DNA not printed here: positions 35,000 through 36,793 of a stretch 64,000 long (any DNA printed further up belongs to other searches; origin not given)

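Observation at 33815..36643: Two-gene multihaem module: periplasmic octahaem HAO/OTR-like cytochrome plus membrane-anchored hexahaem cytochrome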

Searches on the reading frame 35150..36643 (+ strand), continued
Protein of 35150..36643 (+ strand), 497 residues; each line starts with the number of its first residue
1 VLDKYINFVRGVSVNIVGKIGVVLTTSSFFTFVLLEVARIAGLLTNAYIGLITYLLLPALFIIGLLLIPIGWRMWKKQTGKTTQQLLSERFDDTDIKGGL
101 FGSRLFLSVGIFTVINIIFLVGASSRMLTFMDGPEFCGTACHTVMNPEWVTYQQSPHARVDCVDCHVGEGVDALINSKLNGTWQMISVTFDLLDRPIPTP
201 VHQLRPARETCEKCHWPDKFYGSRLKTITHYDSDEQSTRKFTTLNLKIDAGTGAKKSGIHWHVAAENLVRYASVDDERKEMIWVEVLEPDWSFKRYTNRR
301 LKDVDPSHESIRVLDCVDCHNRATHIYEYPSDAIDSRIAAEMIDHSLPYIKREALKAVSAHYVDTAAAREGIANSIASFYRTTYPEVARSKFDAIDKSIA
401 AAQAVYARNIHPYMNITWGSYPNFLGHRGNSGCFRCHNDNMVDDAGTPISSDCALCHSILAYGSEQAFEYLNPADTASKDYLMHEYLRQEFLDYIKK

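Call 41: list_cluster_members(proteins=[P0375, P0299])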
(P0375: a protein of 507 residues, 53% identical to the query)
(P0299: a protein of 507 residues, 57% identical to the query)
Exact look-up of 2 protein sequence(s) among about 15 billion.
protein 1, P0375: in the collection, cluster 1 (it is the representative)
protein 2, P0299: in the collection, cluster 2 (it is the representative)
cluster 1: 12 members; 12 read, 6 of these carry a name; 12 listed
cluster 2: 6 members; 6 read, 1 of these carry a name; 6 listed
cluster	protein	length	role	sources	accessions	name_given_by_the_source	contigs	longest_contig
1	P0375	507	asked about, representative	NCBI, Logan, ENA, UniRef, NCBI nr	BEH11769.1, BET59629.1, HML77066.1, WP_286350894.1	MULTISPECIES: cytochrome c3 family protein [Geobacter] | cytochrome c3 family protein n=1 Tax=Geobacter TaxID=28231 RepID=UPI00257449E3 | NapC/NirT family cytochrome c [Geobacter sulfurreducens]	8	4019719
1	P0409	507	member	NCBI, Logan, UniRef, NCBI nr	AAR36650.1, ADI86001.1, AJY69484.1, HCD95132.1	NapC/NirT family cytochrome c [Geobacter sulfurreducens] | Cytochrome c-type protein ImcH n=1 Tax=Geobacter sulfurreducens (strain ATCC 51573 / DSM ...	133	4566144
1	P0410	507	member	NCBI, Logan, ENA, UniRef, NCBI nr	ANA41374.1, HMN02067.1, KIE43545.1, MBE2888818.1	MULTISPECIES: cytochrome c3 family protein [Geobacter] | Cytochrome C n=2 Tax=Geobacter TaxID=28231 RepID=A0A0C1U7B9_9BACT | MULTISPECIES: NapC/NirT family cytochrome c [Geobacter]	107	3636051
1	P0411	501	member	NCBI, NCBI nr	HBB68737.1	MAG TPA: cytochrome C, partial [Geobacter sulfurreducens] | cytochrome C [Geobacter sulfurreducens]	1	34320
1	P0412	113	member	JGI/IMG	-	hypothetical protein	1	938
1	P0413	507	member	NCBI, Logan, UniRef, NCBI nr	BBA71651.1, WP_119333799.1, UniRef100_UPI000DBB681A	cytochrome c3 family protein [Geobacter sulfurreducens] | cytochrome c3 family protein n=1 Tax=Geobacter sulfurreducens TaxID=35554 ... | NapC/NirT family cytochrome c [Geobacter sulfurreducens]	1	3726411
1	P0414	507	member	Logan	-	-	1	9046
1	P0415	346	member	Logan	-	-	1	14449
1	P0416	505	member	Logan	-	-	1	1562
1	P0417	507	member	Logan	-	-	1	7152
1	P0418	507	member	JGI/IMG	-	-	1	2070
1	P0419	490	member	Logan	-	-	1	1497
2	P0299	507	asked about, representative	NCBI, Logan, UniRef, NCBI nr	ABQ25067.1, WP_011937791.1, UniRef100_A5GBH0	NapC/NirT family cytochrome c [Geotalea uraniireducens] | NapC/NirT cytochrome c N-terminal domain-containing protein n=1 Tax=Geotalea ...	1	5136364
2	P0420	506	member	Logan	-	-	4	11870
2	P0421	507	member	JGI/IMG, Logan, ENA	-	-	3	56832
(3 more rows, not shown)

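Call 43: find_related_loci(query=window:35150-36643:+, collection=metagenome_contigs, flank=5000)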
Query window:35150-36643:+ (497 aa) in metagenome_contigs; peptide patterns used: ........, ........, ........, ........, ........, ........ (x = any residue, [..] = any of these).
600 stretches matched a pattern (row limit reached: there are more); 571 encode a relative of the query (tblastn E <= 1e-3); the best 80 are kept; 80 distinct loci.
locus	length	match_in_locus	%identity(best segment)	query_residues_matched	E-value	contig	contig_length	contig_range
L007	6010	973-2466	64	1-497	0e+0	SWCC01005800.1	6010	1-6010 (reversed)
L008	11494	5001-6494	63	1-496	0e+0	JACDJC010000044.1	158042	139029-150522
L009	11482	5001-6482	61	1-493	0e+0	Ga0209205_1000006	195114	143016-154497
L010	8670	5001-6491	63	1-497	0e+0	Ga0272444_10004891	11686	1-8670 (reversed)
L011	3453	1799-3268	63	4-493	0e+0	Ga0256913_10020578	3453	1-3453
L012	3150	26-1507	62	4-496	0e+0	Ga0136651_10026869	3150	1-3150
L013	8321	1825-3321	61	1-497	0e+0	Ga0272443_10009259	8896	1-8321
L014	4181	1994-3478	63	3-497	0e+0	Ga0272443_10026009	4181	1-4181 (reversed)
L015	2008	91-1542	63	6-492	0e+0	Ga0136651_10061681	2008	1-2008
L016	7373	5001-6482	60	1-494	0e+0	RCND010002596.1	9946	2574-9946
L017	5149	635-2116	60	1-494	0e+0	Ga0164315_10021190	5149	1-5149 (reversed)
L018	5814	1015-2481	60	4-492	0e+0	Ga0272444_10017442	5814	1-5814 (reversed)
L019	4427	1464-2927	61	5-492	0e+0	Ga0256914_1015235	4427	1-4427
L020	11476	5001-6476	61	1-492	0e+0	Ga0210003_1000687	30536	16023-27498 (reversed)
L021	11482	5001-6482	60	1-494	0e+0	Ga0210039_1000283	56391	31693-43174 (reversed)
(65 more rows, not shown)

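Call 63: search_solved_structures(query=L001:13630-15243:+, max_evalue=0.001, show_alignments=3)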
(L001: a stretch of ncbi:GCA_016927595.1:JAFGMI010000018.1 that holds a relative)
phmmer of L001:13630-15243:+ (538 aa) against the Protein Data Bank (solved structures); distinct sequences matched with E-value up to 0.001: 8.
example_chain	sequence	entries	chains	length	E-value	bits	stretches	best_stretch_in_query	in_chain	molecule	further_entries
4qo5_A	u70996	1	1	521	2.8e-24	88.7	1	157-256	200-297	Hypothetical multiheme protein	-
6t5e_A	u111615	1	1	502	9.1e-19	70.5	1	49-323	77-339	Hydroxylamine oxidoreductase-like protein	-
1fgj_A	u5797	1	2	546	1.2e-18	70.1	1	77-313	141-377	HYDROXYLAMINE OXIDOREDUCTASE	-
4n4j_A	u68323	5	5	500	1.8e-18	69.6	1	48-324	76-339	hydroxylamine oxidoreductase | Similar to hydroxylamine oxidoreductase hao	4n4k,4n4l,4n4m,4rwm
4fas_A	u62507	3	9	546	2.1e-18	69.3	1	77-313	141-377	Hydroxylamine oxidoreductase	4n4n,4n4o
6m0p_A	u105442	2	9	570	2.1e-18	69.3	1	77-312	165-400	Aerobic hydroxylamine oxidoreductase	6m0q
6h5l_A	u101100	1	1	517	1.4e-17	66.6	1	91-318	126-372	Similar to hydroxylamine oxidoreductase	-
6hif_G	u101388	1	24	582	2.2e-14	56.1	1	37-313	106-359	Hydrazine dehydrogenase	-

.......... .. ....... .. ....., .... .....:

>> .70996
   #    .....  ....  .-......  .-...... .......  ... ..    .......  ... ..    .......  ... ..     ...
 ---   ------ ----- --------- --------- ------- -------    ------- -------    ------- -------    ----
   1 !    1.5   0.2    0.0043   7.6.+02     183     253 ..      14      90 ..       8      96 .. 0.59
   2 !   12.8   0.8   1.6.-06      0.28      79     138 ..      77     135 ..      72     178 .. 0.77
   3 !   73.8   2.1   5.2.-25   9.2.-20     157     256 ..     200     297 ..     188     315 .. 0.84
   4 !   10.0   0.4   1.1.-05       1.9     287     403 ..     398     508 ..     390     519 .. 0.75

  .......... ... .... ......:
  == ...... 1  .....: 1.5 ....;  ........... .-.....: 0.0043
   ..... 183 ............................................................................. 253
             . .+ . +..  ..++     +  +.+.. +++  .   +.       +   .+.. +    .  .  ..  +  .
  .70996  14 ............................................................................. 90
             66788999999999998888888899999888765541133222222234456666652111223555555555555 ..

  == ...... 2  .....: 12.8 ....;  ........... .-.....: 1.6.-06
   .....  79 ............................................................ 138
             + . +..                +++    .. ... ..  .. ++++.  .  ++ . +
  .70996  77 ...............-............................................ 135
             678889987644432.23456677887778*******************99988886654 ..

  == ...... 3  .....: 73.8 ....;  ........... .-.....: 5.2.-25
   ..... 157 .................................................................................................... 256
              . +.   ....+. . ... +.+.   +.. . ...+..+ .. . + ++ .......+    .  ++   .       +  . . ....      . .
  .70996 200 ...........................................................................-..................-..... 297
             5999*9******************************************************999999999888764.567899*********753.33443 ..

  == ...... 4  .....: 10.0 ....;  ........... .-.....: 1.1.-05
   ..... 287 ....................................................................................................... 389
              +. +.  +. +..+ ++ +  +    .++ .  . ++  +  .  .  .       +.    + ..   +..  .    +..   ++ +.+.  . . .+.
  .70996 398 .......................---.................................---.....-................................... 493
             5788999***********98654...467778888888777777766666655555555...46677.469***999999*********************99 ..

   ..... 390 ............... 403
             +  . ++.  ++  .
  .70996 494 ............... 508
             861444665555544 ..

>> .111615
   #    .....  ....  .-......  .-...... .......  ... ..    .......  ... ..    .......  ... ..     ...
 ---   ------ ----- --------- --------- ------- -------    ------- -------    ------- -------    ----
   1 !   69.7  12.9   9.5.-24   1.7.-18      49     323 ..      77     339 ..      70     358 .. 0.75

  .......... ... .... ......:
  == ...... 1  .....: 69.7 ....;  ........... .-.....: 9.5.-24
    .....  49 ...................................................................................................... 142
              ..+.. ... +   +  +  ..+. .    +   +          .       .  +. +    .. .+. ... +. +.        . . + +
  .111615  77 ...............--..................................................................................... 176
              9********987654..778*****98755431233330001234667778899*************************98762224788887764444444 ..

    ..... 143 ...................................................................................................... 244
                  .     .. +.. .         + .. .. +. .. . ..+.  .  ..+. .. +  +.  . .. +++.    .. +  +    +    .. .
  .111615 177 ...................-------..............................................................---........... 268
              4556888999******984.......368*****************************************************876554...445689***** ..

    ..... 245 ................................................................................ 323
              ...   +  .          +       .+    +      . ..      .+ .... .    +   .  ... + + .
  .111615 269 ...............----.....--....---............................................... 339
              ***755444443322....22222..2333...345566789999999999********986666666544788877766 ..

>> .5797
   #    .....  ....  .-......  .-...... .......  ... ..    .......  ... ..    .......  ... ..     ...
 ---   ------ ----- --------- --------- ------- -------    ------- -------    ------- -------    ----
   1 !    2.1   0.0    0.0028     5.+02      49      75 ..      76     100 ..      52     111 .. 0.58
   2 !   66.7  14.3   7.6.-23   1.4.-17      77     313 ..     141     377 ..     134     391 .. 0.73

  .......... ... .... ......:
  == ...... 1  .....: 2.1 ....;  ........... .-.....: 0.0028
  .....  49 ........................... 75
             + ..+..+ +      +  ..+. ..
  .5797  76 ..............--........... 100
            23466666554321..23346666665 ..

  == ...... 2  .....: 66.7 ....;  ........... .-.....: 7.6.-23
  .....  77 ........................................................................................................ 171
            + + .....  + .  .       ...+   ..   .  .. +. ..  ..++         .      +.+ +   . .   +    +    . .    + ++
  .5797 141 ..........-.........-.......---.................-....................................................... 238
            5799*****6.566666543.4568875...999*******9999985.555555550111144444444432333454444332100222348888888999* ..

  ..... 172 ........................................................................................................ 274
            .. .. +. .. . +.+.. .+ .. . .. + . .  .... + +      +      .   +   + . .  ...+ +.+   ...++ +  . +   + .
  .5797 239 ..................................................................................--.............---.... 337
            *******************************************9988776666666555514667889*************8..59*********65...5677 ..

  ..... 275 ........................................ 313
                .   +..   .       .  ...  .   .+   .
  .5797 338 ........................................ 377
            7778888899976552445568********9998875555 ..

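Call 74: search_protein_families(library=pfam, alignment_id=A2, max_evalue=0.00001)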
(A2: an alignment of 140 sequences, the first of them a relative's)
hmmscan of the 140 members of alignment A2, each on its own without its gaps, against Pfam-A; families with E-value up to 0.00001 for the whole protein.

A. member 1, L001:4996-6477:+ (494 aa): 2 families
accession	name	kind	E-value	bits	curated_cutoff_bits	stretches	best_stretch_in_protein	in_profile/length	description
PF02335.20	Cytochrom_C552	-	2.2e-172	574.4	24.1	1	60-483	3-433/438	Cytochrome c552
PF14522.11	Cytochrome_C7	-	6.4e-08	32.8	24.8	0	287-338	5-54/67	Cytochrome c7 and related cytochrome c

B. families by the number of members that match (of 140 scanned): 140 families (the first 25 are shown)
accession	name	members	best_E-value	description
PF13372.12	Alginate_exp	10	6.7e-41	Alginate export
PF00072.30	Response_reg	4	5.6e-31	Response regulator receiver domain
PF02082.26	Rrf2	4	1.6e-29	Iron-dependent Transcriptional regulator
PF12838.12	Fer4_7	4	1.2e-09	4Fe-4S dicluster domain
PF13237.11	Fer4_10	4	1.9e-08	4Fe-4S dicluster domain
PF00326.27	Peptidase_S9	3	5.6e-38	Prolyl oligopeptidase family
PF02518.31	HATPase_c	3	1.5e-24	Histidine kinase-, DNA gyrase B-, and HSP90-like ATPase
PF12801.12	Fer4_5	3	9.1e-22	4Fe-4S binding domain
PF00037.32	Fer4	3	3.6e-13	4Fe-4S binding domain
PF14522.11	Cytochrome_C7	3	3.2e-11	Cytochrome c7 and related cytochrome c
PF14697.11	Fer4_21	3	1.8e-09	4Fe-4S dicluster domain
PF03992.22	ABM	3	4.1e-08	Antibiotic biosynthesis monooxygenase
PF00158.32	Sigma54_activat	2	4.4e-71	Sigma-54 interaction domain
PF00248.27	Aldo_ket_red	2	1.8e-35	Aldo/keto reductase family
PF11845.13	Tll0287-like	2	6.1e-26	Tll0287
PF03264.19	Cytochrom_NNT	2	1.3e-14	NapC/NirT cytochrome c family, N-terminal region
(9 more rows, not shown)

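Call 79: find_encoding_contigs(protein=P0127, flank=5000, max_places=1)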
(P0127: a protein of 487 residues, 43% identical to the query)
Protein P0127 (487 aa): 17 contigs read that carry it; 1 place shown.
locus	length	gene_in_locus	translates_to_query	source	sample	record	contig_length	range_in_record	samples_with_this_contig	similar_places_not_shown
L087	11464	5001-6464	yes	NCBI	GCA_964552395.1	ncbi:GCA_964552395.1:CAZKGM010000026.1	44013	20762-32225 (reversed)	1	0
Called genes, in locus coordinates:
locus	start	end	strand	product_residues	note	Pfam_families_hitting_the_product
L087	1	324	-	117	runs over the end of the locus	PF02641:DUF190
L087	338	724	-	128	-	PF02537:CRCB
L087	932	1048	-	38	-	-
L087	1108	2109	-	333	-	PF03473:MOSC, PF00994:MoCF_biosynth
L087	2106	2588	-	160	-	PF01967:MoaC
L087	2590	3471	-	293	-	PF04055:Radical_SAM, PF06463:Mob_synth_C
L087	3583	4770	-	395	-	PF03453:MoeA_N, PF00994:MoCF_biosynth, PF03454:MoeA_C (weak)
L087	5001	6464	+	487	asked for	PF03264:Cytochrom_NNT, PF14522:Cytochrome_C7 (faint)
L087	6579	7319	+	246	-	-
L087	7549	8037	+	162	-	PF03625:DUF302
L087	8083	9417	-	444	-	PF07719:TPR_2 (faint), PF13424:TPR_12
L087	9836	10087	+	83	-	-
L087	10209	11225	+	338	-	-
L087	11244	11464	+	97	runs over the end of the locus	PF00578:AhpC-TSA, PF08534:Redoxin, PF13905:Thioredoxin_8 (weak)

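Call 80: find_encoding_contigs(protein=P0375, flank=5000, max_places=1)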
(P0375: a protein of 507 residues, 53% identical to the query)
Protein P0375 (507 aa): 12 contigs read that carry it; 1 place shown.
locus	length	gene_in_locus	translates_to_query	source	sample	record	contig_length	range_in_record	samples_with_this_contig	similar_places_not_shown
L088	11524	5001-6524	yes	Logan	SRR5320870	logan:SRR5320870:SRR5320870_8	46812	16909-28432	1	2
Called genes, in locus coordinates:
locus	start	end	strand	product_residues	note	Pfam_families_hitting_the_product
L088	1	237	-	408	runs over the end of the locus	PF07690:MFS_1, PF13347:MFS_2, PF11700:ATG22, PF07690:MFS_1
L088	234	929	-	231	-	PF00072:Response_reg, PF07238:PilZ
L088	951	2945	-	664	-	PF00270:DEAD (weak), PF04851:ResIII, PF17757:UvrB_inter, PF27431:UvrB_3rd, PF00271:Helicase_C, PF12344:UvrB, PF02151:UVR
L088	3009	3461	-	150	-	PF00072:Response_reg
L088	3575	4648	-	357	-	PF00266:Aminotran_5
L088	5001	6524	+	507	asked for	PF03264:Cytochrom_NNT, PF14522:Cytochrome_C7 (faint)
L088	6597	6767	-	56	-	-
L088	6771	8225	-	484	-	PF08323:Glyco_transf_5, PF13439:Glyco_transf_4, PF13579:Glyco_trans_4_4, PF00534:Glycos_transf_1, PF13692:Glyco_trans_1_4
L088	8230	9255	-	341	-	PF01087:GalP_UDP_transf, PF16268:DUF4921 (faint), PF16285:DUF4931_N, PF02744:GalP_UDP_tr_C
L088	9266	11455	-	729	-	PF03065:Glyco_hydro_57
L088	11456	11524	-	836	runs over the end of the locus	PF00483:NTP_transferase, PF12804:NTP_transf_3 (weak), PF25084:LbH_EIF2B, PF00132:Hexapep (weak), PF25087:GMPPB_C, PF02878:PGM_PMM_I, PF02879:PGM_PMM_II, PF02880:PGM_PMM_III, +1 more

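Call 81: find_encoding_contigs(protein=P0121, flank=4000, max_places=1)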
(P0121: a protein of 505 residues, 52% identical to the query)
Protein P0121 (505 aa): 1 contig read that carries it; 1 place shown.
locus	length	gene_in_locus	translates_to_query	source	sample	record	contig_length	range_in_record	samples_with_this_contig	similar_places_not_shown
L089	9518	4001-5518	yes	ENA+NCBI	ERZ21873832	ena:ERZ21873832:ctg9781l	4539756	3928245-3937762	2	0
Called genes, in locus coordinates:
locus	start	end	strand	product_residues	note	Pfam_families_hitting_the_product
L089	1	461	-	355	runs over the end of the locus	PF00248:Aldo_ket_red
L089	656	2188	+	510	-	PF13231:PMT_2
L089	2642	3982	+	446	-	PF09699:Paired_CXXCH_1 (faint), PF13435:Cytochrome_C554 (faint), PF14522:Cytochrome_C7 (faint), PF13447:Multi-haem_cyto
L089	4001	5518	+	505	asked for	PF03264:Cytochrom_NNT (weak)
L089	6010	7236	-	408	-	PF12704:MacB_PCD, PF02687:FtsX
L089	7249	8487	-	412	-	PF12704:MacB_PCD, PF02687:FtsX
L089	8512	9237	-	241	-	PF00005:ABC_tran, PF13304:AAA_21 (faint)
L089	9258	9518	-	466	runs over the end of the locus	PF25917:BSH_RND, PF25954:Beta-barrel_RND_2 (weak), PF25990:Beta-barrel_YknX, PF25967:RND-MFP_C (faint), PF25975:CzcB_C (weak), PF25989:YknX_C (weak)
